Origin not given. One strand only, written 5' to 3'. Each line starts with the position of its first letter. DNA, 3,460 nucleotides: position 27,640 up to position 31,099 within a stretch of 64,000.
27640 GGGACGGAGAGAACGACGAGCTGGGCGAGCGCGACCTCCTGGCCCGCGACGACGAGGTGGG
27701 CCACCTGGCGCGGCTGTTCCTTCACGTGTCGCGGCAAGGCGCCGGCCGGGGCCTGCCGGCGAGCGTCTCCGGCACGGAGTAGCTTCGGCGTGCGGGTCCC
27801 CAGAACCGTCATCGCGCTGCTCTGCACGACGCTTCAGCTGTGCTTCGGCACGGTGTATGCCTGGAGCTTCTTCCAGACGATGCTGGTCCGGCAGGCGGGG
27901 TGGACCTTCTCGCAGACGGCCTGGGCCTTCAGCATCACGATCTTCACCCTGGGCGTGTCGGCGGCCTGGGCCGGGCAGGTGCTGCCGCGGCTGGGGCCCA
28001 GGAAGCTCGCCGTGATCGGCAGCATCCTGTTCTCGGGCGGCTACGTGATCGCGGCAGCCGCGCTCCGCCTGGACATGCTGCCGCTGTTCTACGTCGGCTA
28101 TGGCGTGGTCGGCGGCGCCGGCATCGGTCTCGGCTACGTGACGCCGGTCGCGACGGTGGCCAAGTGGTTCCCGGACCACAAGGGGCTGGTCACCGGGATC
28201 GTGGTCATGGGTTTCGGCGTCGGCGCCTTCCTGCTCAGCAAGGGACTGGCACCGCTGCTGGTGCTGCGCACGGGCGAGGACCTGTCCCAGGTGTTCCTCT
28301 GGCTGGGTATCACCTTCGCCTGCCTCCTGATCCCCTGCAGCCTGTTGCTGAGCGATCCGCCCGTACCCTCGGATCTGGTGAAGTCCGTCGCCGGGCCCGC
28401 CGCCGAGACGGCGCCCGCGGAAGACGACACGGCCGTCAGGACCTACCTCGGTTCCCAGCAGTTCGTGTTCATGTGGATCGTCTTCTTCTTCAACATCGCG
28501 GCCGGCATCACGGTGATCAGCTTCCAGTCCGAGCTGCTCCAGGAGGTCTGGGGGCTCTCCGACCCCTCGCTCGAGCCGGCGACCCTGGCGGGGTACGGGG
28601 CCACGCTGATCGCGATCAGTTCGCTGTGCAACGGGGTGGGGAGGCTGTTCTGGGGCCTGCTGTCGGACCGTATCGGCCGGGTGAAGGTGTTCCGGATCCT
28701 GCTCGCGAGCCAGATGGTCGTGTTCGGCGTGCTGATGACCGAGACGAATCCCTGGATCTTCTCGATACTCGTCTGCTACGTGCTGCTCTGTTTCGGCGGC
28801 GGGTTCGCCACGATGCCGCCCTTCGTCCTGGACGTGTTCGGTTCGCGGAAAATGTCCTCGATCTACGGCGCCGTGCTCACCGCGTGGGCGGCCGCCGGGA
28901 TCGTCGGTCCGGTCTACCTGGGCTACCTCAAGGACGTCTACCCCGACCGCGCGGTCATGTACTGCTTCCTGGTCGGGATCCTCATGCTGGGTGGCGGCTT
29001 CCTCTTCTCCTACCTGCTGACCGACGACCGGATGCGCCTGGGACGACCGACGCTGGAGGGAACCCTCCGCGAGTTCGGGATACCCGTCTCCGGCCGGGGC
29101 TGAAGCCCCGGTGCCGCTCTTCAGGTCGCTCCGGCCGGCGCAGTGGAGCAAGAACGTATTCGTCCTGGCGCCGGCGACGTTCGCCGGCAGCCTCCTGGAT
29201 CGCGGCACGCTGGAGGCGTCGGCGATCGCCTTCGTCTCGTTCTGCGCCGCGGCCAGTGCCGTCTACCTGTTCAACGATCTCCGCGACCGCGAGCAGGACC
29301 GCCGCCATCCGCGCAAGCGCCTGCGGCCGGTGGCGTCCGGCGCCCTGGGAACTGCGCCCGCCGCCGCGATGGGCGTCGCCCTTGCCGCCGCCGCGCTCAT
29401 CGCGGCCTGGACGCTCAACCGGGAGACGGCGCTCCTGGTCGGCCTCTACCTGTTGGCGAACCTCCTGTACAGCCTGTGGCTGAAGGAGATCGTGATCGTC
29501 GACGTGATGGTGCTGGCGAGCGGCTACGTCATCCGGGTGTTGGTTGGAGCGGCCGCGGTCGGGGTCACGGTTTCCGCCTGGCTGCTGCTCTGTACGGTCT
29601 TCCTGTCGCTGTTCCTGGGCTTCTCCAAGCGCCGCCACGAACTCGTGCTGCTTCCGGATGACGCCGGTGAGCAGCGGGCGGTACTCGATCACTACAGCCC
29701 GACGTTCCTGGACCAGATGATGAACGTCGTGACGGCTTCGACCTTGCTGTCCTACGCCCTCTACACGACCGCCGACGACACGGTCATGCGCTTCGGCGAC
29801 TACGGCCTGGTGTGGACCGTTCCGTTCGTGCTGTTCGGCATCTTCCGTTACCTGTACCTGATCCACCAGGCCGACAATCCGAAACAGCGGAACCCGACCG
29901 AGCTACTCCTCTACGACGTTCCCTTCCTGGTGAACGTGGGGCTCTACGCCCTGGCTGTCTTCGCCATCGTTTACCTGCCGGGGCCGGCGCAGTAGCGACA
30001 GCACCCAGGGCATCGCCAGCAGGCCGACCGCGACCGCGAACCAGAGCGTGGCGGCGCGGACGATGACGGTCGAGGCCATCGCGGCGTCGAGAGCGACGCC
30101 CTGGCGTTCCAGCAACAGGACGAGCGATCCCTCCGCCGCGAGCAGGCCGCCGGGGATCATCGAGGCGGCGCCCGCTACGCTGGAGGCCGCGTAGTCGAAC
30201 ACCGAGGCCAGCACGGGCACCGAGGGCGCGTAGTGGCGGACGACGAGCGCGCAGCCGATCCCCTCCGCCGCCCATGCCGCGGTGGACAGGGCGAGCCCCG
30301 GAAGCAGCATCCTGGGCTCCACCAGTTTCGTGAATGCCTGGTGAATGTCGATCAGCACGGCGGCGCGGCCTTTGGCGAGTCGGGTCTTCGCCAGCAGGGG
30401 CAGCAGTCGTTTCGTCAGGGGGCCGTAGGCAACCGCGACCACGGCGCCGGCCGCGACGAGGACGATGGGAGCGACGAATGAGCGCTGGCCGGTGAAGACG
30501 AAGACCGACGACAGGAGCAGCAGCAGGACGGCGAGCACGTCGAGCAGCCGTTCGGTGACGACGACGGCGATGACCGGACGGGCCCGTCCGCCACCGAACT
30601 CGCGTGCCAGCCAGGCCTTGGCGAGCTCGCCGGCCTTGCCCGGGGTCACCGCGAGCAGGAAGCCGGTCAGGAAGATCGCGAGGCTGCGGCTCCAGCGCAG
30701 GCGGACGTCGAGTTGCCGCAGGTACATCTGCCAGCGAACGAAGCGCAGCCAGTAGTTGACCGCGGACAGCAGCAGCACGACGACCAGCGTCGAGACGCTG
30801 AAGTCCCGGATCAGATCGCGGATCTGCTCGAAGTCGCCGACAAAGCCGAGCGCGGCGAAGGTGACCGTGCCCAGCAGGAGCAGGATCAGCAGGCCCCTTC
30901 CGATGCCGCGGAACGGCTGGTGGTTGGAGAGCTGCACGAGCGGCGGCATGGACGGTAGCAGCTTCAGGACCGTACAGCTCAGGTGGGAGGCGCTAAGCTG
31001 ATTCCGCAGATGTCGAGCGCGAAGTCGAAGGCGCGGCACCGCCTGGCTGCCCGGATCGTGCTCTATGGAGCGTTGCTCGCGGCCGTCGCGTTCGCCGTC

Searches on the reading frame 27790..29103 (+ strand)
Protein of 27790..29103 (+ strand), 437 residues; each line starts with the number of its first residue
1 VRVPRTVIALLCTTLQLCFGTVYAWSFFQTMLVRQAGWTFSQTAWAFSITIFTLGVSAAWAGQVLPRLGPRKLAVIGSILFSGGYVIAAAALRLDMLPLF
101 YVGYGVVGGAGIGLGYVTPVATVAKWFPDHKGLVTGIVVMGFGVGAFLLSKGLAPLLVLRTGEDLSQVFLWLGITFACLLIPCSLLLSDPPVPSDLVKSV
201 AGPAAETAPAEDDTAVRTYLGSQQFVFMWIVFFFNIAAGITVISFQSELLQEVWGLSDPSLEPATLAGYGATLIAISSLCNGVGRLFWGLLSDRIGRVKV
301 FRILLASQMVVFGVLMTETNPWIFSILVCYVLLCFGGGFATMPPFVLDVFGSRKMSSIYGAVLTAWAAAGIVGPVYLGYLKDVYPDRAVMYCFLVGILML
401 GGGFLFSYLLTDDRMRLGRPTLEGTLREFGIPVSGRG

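Call 53: search_protein_families(library=ncbifam, proteins=[window:27790-29103:+], max_evalue=0.00001)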
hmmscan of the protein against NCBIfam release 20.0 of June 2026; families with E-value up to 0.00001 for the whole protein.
window:27790-29103:+ (437 aa): 5 families
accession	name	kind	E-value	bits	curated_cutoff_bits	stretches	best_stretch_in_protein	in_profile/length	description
NF049980.1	SfMCT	equivalog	3.5e-98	328.7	320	1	5-392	1-373/378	L-lactate MFS transporter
TIGR00890.1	2A0111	subfamily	9.8e-53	179.4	374.85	1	14-381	11-355/377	oxalate/formate antiport family MFS transporter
TIGR04259.1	oxa_formateAnti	equivalog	1.3e-45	156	335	1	9-375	8-360/405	oxalate/formate MFS antiporter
NF038246.1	bile_salt_MFS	equivalog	2.1e-12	46.6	400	1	27-385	27-381/408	conjugated bile salt MFS transporter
TIGR00892.1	2A0113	subfamily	2.4e-07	29.8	586.1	1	22-407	35-419/455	monocarboxylate transporter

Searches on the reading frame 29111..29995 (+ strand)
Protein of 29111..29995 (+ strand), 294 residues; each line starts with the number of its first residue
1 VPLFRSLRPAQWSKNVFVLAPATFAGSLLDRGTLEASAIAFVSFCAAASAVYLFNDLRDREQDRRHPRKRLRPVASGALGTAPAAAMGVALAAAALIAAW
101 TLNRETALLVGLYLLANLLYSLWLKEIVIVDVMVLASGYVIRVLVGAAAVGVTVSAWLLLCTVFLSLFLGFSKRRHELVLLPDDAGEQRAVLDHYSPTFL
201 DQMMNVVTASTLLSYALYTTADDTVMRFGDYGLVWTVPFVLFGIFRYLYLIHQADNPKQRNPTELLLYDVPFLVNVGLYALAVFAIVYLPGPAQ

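Call 53: search_protein_families(library=ncbifam, proteins=[window:29111-29995:+], max_evalue=0.00001)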
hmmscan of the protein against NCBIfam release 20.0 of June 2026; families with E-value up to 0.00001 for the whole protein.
window:29111-29995:+ (294 aa): 15 families
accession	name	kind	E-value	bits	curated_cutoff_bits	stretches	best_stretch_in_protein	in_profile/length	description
NF008977.0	PRK12324.1-2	equivalog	9.9e-84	281.2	234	1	4-289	6-289/297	decaprenyl-phosphate phosphoribosyltransferase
NF008978.0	PRK12324.1-4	equivalog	2.1e-69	233.9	207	1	3-289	35-321/322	decaprenyl-phosphate phosphoribosyltransferase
NF006088.0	PRK08238.1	equivalog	5.6e-57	193.5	351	1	3-254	195-448/482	UbiA family prenyltransferase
NF008976.0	PRK12324.1-1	equivalog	9.4e-48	163.1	474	1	4-269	22-285/306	decaprenyl-phosphate phosphoribosyltransferase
TIGR01473.1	cyoE_ctaB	equivalog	3.1e-12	46.8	210.3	1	17-165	13-169/281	heme o synthase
NF009523.0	PRK12884.1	equivalog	4.3e-12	45.8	269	1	19-165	24-166/279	prenyltransferase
TIGR01475.1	ubiA_other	subfamily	1.2e-11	44.6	180.8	1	21-165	19-169/282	UbiA-like polyprenyltransferase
NF003349.0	PRK04375.1-2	equivalog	1.5e-08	34.2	246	1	30-165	52-193/318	heme o synthase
TIGR01474.1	ubiA_proteo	equivalog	3.4e-08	33.3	275.45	1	18-160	19-168/282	4-hydroxybenzoate octaprenyltransferase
NF009521.0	PRK12882.1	equivalog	1.6e-07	30.9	296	1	14-160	15-163/280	geranylgeranylglycerol-phosphate geranylgeranyltransferase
NF035940.1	prenyl_rel_EboC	equivalog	6.2e-07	29.1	250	1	38-160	38-162/292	UbiA-like protein EboC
NF045897.1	SCO3242_trans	equivalog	1.4e-06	28.1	260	1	18-152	18-144/287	SCO3242 family prenyltransferase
NF009524.0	PRK12886.1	equivalog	1.9e-06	27.5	387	1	11-135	16-141/291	prenyltransferase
NF009609.0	PRK13106.1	equivalog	2.9e-06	26.9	349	1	17-152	29-166/301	prenyltransferase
NF009522.0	PRK12883.1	equivalog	8.8e-06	25.4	353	0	38-164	40-165/279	geranylgeranylglycerol-phosphate geranylgeranyltransferase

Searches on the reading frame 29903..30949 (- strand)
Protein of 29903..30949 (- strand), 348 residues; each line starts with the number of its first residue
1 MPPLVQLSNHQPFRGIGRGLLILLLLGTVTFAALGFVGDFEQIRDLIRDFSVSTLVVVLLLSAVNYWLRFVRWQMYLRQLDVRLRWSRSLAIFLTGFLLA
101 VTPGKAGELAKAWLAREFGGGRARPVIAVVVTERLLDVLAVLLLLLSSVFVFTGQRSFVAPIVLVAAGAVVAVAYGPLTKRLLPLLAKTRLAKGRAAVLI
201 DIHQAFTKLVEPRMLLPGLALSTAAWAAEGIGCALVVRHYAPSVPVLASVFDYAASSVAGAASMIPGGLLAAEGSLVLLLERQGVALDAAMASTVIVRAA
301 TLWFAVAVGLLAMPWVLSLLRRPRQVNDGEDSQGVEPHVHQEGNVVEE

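Call 53: search_protein_families(library=ncbifam, proteins=[window:29903-30949:-], max_evalue=0.00001)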
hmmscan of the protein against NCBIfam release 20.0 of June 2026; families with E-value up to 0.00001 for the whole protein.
window:29903-30949:- (348 aa): 2 families
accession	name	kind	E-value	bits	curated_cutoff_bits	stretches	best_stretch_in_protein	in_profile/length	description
TIGR00374.1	TIGR00374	subfamily_domain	4.5e-18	65.7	43.2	1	24-317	5-314/323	flippase-like domain-containing protein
NF033480.1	bifunc_MprF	equivalog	3.9e-09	35.4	600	1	22-313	11-294/841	bifunctional lysylphosphatidylglycerol flippase/synthetase MprF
